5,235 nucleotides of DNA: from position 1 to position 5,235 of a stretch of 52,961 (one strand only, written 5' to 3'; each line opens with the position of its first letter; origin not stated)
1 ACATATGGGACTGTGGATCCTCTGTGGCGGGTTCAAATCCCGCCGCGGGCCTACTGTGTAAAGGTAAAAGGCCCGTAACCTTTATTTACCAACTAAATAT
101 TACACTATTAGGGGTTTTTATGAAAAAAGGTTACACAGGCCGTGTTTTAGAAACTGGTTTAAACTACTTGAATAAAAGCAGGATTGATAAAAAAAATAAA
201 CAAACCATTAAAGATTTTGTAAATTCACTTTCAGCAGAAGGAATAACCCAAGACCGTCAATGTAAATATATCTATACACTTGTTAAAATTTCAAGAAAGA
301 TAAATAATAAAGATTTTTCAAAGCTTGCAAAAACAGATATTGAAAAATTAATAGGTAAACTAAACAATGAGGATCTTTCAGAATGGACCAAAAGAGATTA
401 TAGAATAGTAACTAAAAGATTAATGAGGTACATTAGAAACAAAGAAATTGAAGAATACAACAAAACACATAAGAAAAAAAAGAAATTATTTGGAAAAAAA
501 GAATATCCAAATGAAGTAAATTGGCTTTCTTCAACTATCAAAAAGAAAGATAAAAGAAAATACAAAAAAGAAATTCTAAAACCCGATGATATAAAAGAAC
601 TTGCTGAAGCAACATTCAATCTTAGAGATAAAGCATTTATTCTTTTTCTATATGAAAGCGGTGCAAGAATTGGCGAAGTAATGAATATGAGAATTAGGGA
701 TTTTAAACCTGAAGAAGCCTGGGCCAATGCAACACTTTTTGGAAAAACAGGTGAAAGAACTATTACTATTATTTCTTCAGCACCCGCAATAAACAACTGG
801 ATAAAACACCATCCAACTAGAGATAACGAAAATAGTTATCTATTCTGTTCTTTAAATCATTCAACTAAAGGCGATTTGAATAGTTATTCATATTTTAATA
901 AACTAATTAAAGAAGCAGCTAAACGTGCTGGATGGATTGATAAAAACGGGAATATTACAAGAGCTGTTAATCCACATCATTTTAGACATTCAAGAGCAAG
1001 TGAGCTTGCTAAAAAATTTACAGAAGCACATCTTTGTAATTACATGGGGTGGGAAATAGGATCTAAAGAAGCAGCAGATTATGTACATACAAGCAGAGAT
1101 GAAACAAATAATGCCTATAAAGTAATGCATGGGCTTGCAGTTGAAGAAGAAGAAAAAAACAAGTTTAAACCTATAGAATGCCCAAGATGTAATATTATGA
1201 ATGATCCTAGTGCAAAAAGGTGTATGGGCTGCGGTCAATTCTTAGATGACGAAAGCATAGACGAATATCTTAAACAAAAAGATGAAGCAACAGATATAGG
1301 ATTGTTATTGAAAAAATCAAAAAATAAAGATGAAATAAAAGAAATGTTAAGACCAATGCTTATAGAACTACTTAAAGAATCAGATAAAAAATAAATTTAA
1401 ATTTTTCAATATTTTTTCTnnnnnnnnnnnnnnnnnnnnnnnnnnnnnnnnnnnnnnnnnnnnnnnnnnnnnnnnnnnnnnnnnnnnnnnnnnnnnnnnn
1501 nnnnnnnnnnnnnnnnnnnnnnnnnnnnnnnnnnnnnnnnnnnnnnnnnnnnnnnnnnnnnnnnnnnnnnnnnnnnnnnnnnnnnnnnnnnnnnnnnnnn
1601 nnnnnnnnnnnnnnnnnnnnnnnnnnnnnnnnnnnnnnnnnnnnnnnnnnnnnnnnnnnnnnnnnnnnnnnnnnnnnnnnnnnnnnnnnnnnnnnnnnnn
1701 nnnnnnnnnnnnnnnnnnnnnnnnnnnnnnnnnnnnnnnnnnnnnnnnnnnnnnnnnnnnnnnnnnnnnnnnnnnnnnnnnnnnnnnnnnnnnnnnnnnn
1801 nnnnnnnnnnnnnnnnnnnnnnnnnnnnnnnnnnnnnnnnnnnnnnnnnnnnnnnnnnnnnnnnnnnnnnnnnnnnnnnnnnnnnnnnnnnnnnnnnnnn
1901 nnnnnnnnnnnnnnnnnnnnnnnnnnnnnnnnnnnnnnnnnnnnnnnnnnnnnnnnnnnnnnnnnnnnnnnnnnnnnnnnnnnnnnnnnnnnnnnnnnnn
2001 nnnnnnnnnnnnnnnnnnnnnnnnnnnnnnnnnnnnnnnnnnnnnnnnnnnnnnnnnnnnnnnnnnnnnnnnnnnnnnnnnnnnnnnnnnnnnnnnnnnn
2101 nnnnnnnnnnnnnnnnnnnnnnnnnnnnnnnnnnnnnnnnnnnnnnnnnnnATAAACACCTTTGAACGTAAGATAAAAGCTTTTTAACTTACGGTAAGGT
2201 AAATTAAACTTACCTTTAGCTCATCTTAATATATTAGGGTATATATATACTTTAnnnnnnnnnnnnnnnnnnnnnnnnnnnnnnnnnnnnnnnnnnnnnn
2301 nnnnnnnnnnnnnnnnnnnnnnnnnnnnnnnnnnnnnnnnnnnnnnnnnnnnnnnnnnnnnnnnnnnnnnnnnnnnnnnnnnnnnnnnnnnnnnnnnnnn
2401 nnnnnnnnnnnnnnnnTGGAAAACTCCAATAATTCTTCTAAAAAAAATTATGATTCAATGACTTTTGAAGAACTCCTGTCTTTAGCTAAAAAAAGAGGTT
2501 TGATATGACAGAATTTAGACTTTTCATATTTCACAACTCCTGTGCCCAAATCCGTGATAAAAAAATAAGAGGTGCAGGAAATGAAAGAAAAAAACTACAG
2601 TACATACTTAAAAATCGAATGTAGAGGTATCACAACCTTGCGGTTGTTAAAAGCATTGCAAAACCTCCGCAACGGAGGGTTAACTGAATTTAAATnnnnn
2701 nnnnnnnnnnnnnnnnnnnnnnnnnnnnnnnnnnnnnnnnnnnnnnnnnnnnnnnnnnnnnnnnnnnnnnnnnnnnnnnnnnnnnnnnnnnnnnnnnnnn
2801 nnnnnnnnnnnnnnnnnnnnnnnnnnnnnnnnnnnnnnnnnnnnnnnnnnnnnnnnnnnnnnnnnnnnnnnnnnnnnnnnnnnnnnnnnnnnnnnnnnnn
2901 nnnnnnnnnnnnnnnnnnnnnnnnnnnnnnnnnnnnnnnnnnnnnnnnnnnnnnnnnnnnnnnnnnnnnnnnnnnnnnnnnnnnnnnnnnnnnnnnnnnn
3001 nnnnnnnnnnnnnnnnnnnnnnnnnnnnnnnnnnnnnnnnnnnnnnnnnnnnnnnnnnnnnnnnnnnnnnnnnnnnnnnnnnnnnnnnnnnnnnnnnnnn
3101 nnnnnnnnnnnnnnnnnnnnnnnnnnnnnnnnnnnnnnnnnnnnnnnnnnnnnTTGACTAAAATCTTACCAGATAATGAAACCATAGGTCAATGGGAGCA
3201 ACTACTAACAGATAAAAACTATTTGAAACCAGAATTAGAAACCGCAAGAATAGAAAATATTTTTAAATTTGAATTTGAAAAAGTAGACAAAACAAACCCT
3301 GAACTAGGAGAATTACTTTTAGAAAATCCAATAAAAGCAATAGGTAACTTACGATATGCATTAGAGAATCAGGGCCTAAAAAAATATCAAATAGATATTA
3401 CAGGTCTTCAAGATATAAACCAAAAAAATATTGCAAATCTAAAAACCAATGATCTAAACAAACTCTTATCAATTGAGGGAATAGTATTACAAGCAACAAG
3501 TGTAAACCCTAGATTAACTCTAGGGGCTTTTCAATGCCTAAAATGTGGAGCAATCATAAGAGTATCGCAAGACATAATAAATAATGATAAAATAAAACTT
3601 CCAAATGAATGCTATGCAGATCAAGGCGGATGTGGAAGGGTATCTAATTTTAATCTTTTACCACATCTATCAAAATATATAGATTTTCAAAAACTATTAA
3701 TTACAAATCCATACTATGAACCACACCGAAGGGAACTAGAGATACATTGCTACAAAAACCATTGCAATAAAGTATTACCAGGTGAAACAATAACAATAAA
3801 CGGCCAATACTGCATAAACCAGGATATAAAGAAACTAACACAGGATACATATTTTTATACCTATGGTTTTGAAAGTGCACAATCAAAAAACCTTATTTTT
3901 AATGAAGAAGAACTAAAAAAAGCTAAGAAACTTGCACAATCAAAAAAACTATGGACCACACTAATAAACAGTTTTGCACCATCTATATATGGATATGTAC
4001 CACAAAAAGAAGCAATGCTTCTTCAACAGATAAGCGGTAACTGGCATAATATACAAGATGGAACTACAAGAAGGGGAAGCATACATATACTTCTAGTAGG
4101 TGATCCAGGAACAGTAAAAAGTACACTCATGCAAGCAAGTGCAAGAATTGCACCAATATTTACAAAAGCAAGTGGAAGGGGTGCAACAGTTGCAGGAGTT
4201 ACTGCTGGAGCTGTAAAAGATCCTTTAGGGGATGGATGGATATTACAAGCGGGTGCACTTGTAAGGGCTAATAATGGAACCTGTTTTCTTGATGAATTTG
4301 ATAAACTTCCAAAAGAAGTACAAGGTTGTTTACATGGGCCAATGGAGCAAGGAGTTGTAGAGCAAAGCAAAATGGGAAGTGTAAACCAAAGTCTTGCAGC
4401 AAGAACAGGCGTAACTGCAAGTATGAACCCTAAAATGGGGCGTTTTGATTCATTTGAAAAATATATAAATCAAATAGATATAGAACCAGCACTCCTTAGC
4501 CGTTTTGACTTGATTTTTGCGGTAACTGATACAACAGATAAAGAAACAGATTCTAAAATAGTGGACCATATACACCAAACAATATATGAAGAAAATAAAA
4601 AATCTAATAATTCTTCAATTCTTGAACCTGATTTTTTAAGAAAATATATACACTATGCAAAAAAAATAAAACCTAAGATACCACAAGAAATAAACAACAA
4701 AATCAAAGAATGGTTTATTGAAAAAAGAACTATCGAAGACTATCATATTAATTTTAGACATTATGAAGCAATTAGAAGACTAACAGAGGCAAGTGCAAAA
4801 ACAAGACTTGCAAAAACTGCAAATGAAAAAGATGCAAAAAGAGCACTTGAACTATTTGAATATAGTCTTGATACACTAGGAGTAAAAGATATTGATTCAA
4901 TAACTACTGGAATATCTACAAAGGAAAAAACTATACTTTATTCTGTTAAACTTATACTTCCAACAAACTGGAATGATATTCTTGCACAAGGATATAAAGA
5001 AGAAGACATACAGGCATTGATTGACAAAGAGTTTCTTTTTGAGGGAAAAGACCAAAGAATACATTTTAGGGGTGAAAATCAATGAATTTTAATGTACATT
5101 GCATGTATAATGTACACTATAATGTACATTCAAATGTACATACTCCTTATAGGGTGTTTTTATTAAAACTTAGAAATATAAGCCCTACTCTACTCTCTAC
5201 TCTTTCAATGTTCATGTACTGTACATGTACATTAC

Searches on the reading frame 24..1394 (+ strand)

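Call 67: search_protein_families(library=pfam, proteins=[window:24-1394:+], max_evalue=0.0001)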
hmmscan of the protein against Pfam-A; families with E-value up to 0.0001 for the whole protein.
window:24-1394:+ (456 aa): 1 family
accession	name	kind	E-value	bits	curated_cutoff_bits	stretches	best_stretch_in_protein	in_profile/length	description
PF00589.27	Phage_integrase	-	1.1e-17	64.8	27.1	1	185-356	3-168/172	Phage integrase family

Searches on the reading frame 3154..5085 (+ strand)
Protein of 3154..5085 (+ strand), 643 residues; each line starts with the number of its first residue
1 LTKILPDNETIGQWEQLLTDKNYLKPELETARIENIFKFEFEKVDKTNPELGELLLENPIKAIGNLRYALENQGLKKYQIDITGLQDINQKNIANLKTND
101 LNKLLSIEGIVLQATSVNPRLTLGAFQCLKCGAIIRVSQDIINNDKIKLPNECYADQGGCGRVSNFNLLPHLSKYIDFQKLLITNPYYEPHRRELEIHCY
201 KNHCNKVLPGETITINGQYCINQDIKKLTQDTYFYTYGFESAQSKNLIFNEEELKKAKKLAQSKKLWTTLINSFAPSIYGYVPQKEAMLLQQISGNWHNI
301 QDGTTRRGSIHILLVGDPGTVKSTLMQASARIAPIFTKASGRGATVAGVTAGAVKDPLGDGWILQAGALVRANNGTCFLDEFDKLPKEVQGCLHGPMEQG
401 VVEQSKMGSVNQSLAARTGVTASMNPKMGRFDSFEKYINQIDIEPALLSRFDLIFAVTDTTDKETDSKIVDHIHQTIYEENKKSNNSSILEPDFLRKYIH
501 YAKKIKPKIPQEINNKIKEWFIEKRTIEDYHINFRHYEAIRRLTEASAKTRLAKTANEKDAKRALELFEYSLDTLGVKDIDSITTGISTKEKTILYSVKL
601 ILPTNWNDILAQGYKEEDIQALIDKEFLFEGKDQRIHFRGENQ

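Call 67: search_protein_families(library=pfam, proteins=[window:3154-5085:+], max_evalue=0.0001)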
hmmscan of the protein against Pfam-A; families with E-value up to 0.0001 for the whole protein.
window:3154-5085:+ (643 aa): 5 families
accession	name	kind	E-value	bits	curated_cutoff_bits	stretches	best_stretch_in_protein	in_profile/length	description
PF00493.29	MCM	-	8.3e-66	221.7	23.3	1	254-475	2-222/224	MCM P-loop domain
PF17207.9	MCM_OB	-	1.8e-18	66.9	24.8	1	93-222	2-125/126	MCM OB domain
PF17855.7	MCM_lid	-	2.2e-18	67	27.4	1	493-571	1-86/87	MCM AAA-lid domain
PF01078.27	Mg_chelatase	-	1.8e-10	41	20.3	1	358-432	91-165/207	Magnesium chelatase, subunit ChlI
PF07728.20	AAA_5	-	6.7e-09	36.3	22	1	311-431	1-126/139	AAA domain (dynein-related subfamily)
